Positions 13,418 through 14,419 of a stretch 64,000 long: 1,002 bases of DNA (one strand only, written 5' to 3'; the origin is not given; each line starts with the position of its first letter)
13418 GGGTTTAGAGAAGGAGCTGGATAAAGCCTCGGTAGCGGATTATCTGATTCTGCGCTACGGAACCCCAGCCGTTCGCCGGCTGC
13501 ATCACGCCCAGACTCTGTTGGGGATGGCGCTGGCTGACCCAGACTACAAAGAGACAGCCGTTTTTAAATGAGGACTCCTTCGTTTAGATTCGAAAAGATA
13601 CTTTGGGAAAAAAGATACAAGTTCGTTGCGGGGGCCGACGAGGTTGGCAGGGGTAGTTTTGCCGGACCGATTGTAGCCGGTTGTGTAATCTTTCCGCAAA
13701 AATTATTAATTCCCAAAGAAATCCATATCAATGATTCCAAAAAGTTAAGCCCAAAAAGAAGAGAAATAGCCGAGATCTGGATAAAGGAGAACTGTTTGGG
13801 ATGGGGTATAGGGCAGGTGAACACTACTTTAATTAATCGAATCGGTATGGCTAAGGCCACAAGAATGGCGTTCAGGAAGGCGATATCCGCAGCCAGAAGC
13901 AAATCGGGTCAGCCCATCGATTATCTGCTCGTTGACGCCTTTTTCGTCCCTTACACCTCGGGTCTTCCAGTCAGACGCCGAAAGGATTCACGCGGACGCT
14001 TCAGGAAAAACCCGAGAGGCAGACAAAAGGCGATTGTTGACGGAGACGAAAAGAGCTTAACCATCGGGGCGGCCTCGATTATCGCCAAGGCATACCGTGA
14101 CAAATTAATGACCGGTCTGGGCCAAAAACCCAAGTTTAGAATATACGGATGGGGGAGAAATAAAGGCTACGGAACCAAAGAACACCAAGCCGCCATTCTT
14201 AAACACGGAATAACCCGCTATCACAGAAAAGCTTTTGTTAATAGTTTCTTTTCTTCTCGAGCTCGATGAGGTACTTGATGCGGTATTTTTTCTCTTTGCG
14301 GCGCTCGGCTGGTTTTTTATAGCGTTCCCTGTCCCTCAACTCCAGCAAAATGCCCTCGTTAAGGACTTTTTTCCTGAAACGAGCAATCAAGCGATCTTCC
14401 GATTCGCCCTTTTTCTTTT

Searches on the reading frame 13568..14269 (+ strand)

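Call 64: search_protein_families(library=pfam, proteins=[window:13568-14269:+], max_evalue=0.001)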
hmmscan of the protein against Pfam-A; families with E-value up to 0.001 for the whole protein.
window:13568-14269:+ (233 aa): 1 family
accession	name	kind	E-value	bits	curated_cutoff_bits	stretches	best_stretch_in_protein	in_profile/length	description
PF01351.25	RNase_HII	-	3.7e-29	102.5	25.8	1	21-225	1-198/199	Ribonuclease HII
